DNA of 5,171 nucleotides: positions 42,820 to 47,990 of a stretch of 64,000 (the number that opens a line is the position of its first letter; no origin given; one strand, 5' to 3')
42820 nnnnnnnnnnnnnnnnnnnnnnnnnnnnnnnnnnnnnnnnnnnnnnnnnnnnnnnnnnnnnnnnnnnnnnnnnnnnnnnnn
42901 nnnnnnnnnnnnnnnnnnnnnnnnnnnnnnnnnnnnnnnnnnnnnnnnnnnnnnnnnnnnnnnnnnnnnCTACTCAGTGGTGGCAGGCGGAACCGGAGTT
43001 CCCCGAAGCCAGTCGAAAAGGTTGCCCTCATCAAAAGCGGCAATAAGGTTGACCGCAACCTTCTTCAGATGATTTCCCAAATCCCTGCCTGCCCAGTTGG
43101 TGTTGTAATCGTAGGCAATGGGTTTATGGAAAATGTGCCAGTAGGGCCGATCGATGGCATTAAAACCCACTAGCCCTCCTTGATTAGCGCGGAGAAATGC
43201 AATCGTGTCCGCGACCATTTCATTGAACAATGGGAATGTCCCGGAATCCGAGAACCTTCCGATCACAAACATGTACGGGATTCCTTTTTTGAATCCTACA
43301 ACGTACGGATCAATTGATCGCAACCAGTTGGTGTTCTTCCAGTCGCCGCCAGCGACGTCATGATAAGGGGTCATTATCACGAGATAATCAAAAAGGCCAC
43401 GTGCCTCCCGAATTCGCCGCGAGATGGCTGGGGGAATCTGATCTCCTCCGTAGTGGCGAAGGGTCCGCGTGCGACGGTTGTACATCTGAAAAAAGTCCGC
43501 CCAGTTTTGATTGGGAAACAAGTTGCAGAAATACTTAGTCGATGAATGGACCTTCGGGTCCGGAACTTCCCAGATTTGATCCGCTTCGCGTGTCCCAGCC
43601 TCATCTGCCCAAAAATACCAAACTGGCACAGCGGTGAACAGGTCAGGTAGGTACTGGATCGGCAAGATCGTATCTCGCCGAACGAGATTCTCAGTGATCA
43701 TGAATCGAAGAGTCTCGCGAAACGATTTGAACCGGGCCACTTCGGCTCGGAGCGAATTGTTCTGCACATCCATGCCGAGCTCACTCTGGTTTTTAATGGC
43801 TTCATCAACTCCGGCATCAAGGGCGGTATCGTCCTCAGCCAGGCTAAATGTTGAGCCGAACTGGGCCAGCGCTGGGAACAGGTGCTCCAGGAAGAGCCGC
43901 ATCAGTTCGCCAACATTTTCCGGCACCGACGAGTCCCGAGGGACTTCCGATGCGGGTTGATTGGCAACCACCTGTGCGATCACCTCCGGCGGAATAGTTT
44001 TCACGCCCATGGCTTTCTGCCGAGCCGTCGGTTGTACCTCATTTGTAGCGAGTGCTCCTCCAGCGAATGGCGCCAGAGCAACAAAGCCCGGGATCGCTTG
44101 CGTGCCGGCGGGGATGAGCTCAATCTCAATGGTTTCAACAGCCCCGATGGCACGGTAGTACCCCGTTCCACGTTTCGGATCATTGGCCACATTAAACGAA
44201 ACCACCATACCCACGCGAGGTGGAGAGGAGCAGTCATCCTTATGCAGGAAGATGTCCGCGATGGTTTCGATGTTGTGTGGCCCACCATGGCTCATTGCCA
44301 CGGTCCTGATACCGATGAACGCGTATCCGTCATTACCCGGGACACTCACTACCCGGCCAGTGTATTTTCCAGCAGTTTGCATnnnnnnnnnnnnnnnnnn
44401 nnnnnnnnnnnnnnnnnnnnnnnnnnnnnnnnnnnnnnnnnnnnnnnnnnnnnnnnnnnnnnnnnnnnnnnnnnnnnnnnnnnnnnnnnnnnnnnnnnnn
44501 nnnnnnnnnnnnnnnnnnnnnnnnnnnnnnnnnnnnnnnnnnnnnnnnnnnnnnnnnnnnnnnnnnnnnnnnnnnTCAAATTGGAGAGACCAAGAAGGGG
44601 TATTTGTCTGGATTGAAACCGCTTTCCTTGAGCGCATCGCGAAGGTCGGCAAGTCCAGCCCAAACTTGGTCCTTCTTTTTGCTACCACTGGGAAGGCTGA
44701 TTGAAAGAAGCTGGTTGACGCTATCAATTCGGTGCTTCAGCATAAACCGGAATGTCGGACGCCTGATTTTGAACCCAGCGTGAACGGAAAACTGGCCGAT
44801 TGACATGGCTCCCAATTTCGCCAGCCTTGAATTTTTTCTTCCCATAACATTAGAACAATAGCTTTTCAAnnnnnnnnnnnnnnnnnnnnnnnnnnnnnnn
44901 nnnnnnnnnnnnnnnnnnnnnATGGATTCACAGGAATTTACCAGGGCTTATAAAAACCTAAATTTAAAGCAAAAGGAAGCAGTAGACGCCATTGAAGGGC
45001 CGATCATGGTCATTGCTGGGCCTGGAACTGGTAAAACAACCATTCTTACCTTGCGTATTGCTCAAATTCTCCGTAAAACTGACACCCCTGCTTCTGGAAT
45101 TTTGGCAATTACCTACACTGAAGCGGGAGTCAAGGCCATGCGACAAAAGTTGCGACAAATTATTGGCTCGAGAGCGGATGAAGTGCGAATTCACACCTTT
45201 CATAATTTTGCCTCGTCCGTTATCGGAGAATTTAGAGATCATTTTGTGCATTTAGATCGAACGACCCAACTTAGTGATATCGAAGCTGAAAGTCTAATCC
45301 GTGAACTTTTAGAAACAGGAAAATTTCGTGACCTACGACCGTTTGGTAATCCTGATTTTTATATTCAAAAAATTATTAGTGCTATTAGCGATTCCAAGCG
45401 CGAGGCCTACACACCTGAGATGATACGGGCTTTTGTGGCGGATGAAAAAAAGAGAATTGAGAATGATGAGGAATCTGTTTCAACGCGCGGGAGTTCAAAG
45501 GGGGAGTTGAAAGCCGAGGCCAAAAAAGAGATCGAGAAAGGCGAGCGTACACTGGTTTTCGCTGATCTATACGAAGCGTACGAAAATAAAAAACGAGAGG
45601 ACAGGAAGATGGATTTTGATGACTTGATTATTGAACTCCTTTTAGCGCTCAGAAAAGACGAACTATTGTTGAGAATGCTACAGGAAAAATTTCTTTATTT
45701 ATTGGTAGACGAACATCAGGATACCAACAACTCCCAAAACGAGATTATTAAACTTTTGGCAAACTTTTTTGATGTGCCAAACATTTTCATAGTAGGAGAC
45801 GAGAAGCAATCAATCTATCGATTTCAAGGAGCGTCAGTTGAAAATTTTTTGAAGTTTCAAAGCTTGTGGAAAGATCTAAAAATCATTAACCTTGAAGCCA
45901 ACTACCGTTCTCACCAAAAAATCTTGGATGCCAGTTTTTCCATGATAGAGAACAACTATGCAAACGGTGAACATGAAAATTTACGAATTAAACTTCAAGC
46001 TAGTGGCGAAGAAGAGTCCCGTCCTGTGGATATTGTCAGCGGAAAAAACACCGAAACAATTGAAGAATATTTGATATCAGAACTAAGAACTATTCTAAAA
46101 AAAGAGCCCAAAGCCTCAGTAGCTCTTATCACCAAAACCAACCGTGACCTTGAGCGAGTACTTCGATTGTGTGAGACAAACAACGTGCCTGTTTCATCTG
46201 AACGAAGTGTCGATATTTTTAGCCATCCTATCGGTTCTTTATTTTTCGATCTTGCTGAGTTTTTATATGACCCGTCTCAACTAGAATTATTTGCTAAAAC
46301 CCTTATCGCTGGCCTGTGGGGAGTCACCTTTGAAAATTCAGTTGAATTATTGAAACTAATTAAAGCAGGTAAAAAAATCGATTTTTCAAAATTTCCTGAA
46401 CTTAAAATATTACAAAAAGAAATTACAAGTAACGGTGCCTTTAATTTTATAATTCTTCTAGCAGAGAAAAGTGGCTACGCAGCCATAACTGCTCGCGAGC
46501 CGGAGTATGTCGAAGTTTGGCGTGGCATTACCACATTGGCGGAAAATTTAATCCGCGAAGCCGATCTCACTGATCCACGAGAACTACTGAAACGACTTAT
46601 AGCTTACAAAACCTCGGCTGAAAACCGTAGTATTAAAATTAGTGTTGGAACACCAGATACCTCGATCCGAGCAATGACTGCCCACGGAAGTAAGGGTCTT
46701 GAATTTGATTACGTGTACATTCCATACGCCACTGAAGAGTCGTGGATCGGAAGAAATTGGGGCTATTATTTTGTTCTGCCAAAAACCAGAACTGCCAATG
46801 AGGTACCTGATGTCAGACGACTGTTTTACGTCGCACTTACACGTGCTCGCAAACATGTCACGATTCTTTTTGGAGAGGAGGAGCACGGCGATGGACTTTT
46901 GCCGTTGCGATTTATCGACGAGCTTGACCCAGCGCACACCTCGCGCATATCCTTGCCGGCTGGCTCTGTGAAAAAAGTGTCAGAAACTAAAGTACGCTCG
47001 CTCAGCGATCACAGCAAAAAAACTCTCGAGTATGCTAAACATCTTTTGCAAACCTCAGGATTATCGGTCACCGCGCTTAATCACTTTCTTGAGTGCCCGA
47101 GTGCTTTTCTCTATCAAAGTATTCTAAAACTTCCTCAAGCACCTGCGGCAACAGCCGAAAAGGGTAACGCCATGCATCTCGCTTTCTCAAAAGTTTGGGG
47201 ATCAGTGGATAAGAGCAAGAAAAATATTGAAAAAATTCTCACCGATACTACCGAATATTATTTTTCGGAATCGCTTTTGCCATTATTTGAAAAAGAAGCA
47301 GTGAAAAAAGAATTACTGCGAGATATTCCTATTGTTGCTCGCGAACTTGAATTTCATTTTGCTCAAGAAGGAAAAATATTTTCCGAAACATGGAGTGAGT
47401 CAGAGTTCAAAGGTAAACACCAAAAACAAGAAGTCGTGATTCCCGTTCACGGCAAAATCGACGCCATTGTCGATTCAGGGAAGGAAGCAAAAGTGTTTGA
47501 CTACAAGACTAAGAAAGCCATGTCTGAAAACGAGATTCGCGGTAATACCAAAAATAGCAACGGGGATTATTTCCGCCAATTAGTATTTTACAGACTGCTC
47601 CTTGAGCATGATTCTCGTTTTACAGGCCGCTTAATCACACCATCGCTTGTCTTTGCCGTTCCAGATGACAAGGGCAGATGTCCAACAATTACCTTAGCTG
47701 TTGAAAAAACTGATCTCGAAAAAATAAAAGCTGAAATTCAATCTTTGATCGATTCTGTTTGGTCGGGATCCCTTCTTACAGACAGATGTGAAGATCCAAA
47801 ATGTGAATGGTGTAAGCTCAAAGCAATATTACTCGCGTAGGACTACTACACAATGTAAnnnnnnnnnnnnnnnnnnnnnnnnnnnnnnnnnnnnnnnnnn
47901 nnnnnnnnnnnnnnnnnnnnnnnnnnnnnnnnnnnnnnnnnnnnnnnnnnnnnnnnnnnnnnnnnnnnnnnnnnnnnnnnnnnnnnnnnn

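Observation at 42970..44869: GC-rich two-gene unit: cold-shock/OB-like fusion protein with unknown C-terminal domain plus small Rx4H protein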

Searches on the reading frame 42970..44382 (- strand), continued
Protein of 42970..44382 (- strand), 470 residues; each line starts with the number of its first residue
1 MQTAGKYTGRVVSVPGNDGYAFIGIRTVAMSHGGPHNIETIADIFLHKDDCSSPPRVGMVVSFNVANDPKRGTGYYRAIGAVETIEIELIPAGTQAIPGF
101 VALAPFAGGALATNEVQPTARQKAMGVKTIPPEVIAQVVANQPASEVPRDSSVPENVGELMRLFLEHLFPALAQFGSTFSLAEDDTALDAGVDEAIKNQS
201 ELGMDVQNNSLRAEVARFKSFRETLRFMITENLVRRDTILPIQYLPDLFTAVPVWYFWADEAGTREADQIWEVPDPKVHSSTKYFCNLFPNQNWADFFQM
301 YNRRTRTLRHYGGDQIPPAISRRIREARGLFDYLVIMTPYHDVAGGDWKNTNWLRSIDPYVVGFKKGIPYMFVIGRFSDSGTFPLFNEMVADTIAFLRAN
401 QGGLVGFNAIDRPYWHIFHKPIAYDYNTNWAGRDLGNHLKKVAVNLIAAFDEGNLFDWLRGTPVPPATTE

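Call 65: search_dna_similar(query=window:42970-44382:-, collection=phages, mode=protein, max_evalue=0.001)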
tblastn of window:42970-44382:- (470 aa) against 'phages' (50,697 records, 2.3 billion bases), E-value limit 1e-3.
No match.

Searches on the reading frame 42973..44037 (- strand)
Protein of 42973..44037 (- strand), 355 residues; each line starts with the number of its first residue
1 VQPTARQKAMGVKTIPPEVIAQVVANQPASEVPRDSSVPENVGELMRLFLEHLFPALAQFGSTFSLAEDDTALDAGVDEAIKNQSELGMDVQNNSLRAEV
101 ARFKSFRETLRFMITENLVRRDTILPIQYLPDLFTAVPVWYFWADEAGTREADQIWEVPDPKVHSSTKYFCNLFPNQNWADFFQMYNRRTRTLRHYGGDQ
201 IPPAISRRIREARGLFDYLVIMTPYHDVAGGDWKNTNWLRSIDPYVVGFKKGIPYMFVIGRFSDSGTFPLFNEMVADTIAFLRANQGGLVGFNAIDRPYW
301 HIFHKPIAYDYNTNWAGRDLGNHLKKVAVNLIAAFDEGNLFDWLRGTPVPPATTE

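Call 49: predict_structure(alignment_id=A4)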
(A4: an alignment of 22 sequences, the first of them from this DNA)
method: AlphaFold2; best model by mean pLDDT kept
length: 355 residues; sequences in the alignment: 22
mean_pLDDT: 85.1   pTM: 0.85
mean pLDDT of the five models: 85.1, 85.1, 84.9, 83.2, 82.4
residues with pLDDT >= 90: 179; 70-90: 130; 50-70: 35; < 50: 11
segments of 3 or more residues with pLDDT < 50: 310-314, 353-355
pLDDT, mean of each block of 10 residues (from residue 1): 59 80 92 85 92 90 81 90 92 91 94 92 93 94 90 84 90 93 91 85 91 94 81 63 87 94 73 90 90 81 66 56 93 95 86 48
secondary structure, 60 per line:
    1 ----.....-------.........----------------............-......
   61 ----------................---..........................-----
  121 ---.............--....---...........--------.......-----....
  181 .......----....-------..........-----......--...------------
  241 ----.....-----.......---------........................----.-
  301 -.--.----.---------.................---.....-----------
elements in order: H5-9 H17-25 H42-53 H55-60 H71-86 H90-115 E124-126 H127-136 E139-142 H146-156 H165-171 H177-187 H203-212 E218-223 E245-249 E255-261 H271-294 H320-336 H340-344

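Call 54: search_protein_representatives(alignment_id=A4)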
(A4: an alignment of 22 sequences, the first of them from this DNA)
Query: 22 sequences, 353 profile positions. Proteins with E-value up to 0.001 (for the whole library): 194; up to 1e-10: 185; up to 1e-30: 149. The best 150 are listed.
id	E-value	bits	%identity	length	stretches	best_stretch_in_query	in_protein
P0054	4.0e-144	496.4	-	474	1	4-347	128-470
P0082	1.4e-143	494.7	-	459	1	3-349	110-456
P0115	1.8e-143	494.3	-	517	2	89-349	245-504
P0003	2.1e-143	494.1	-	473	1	7-344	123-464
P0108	1.7e-140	484.5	-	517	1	2-349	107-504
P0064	3.8e-139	480.1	-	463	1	2-343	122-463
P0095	7.8e-139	479.0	-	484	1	2-350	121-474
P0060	2.2e-134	464.4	-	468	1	3-345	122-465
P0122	1.1e-133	462.1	-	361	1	10-350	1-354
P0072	3.4e-132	457.2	-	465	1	9-347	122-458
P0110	1.4e-130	451.9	-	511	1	3-350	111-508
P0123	1.4e-129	448.6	-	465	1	3-348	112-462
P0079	6.7e-128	443.1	-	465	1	8-349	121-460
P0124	8.7e-128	442.7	-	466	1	5-346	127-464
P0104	1.6e-125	435.2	-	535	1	3-347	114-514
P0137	1.6e-101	356.4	-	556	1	3-349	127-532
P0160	1.2e-82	294.2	-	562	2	98-348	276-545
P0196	1.2e-65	238.3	-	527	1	3-348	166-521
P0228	1.1e-41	159.5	-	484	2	59-342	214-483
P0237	4.6e-36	141.0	-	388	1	40-345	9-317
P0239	4.8e-35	137.7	-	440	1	38-348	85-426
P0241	5.2e-35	137.6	-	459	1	42-343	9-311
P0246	1.2e-32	129.8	-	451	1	42-302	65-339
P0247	2.6e-32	128.7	-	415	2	170-345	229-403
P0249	4.6e-32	127.9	-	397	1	40-338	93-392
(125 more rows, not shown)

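Call 55: search_protein_families(library=pfam, proteins=[P0241, P0246, P0239, P0228, P0247, P0249, P0237, P0196, P0160, P0137], max_evalue=0.01)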
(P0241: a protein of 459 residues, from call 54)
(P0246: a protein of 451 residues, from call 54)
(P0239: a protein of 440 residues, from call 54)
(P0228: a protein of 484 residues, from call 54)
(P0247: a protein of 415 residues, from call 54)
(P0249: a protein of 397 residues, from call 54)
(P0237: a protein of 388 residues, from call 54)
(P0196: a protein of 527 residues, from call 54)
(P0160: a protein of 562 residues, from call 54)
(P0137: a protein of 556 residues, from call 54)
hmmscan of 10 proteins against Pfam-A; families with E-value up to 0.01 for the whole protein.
P0241 (459 aa): 0 families

P0246 (451 aa): 0 families

P0239 (440 aa): 0 families

P0228 (484 aa): 0 families

P0247 (415 aa): 0 families

P0249 (397 aa): 0 families

P0237 (388 aa): 0 families

P0196 (527 aa): 0 families

P0160 (562 aa): 0 families

P0137 (556 aa): 0 families

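Call 74: fold_search(model_id=the predicted structure, library=viral)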
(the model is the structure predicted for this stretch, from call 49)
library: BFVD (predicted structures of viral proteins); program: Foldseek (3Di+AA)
matches with E <= 10: 69; with E <= 0.001: 0
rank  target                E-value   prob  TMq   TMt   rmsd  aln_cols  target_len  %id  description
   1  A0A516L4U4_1          2.7e-01  0.05  0.11  0.05  20.4       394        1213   11  (no name in the UniProt tables at hand)
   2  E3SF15                6.0e-01  0.03  0.10  0.07  20.6       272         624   10  NAD(+)--arginine ADP-ribosyltransferase [Shigella phage SP18]
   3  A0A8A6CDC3            6.6e-01  0.04  0.15  0.13  22.0       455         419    9  (no name in the UniProt tables at hand)
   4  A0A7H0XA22            9.0e-01  0.02  0.11  0.09  25.1       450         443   10  (no name in the UniProt tables at hand)
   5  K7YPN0                1.6e+00  0.01  0.07  0.11  18.9       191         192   11  (no name in the UniProt tables at hand)
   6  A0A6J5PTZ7            1.6e+00  0.05  0.09  0.06  18.6       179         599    9  Uncharacterized protein [uncultured Caudovirales phage]
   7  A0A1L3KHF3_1          2.0e+00  0.02  0.13  0.08  20.8       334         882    9  (no name in the UniProt tables at hand)
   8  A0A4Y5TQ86            2.2e+00  0.01  0.10  0.08  27.1       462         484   10  Uncharacterized protein [Serratia phage Moabite]
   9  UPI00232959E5         2.5e+00  0.03  0.10  0.17  13.1       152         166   12  (no name look-up for this kind of identifier)
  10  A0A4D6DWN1            2.6e+00  0.03  0.09  0.15  16.3       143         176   10  Uncharacterized protein [Edwardsiella phage pEt-SU]
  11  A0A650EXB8            3.0e+00  0.01  0.10  0.07  21.2       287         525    7  (no name in the UniProt tables at hand)
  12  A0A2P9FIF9            3.2e+00  0.02  0.07  0.07  17.9       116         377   13  (no name in the UniProt tables at hand)
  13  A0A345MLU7            3.3e+00  0.02  0.09  0.20  13.2       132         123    8  (no name in the UniProt tables at hand)
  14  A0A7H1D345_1          3.7e+00  0.01  0.14  0.08  19.4       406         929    9  Putative RNA dependent RNA polymerase [Frankliniella occidentalis associated qin-like virus1]
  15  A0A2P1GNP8            3.9e+00  0.01  0.10  0.06  20.8       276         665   10  PA (Fragment) [Wenling orthomyxo-like virus 1]
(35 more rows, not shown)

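Call 87: search_protein_families(library=pfam, alignment_id=A4, max_evalue=5)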
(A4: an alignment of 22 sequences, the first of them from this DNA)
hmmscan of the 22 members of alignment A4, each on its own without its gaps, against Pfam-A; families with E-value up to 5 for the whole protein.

A. member 1, seq(355 aa): 1 family
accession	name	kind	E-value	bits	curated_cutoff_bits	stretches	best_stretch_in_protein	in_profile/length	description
PF09312.16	SurA_N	-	0.074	13.7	30.8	1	28-113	32-111/118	SurA N-terminal domain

B. families by the number of members that match (of 22 scanned): 10 families
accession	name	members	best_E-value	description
PF17103.10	Stealth_CR4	3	0.14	Stealth protein CR4, conserved region 4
PF14712.11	Snapin_Pallidin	2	0.21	Snapin/Pallidin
PF16989.10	T6SS_VasJ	1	0.056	Type VI secretion, EvfE, EvfF, ImpA, BimE, VC_A0119, VasJ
PF09312.16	SurA_N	1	0.074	SurA N-terminal domain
PF11203.13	EccE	1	0.098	Putative type VII ESX secretion system translocon, EccE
PF02596.20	DUF169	1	0.11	Uncharacterised ArCR, COG2043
PF16485.10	PLN_propep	1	0.12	Protealysin propeptide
PF07614.16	DUF1577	1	0.13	Protein of unknown function (DUF1577)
PF21917.1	NMB0537_N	1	0.17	N-terminal region of NMB0537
PF09991.14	DUF2232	1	1.3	Predicted membrane protein (DUF2232)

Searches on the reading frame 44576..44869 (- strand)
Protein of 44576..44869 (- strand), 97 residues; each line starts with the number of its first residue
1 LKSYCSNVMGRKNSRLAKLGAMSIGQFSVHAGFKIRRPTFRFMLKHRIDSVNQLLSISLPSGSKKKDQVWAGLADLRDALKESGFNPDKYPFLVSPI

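Call 3: search_protein_families(library=pfam, proteins=[window:44576-44869:-], max_evalue=1)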
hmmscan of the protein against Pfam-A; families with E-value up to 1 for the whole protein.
window:44576-44869:- (97 aa): 0 families

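Call 4: search_protein_families(library=padloc, proteins=[window:44576-44869:-], max_evalue=1)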
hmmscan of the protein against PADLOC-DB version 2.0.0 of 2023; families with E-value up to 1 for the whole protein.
window:44576-44869:- (97 aa): 0 families

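Call 5: search_protein_families(library=ncbifam, proteins=[window:44576-44869:-], max_evalue=1)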
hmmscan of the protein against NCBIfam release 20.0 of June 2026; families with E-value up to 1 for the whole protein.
window:44576-44869:- (97 aa): 0 families

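Call 6: search_protein_families(library=phrogs, proteins=[window:44576-44869:-], max_evalue=1)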
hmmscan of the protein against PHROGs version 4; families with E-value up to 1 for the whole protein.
window:44576-44869:- (97 aa): 0 families

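Call 10: find_homologous_proteins(query=window:44576-44869:-, max_evalue=10)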
Query window:44576-44869:- (97 aa): 1 proteins with E <= 10 among 3 candidates.
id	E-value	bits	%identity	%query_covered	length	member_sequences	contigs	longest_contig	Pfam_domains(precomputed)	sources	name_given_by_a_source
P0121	1.0e-42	162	100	78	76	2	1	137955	-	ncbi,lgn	-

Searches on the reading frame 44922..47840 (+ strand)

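Call 89: search_protein_families(library=pfam, proteins=[window:44922-47840:+], max_evalue=0.001)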
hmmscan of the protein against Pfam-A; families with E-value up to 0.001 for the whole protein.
window:44922-47840:+ (972 aa): 8 families
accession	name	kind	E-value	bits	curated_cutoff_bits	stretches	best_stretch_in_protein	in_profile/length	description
PF00580.27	UvrD-helicase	-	1.4e-61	209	23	1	13-314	1-268/271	UvrD/REP helicase N-terminal domain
PF12705.13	PDDEXK_1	-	1.9e-22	80.8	22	1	714-969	2-245/247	PD-(D/E)XK nuclease superfamily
PF13361.12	UvrD_C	-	4.4e-22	79.4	25.6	2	539-649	247-346/350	UvrD-like helicase C-terminal domain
PF13245.12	AAA_19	-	7.9e-18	65.4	25.1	1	17-301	1-133/134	AAA domain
PF13538.12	UvrD_C_2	-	7.5e-11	42.2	27.4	2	582-615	2-39/52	UvrD-like helicase C-terminal domain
PF01443.25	Viral_helicase1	-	5.4e-06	26.8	21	0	578-649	178-227/228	Viral superfamily 1 RNA helicase core domain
PF12684.13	DUF3799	-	0.00033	21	26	0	715-966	1-232/233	PDDEXK-like domain of unknown function (DUF3799)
PF13086.12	AAA_11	-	0.00055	20.2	27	0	13-209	2-176/257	AAA domain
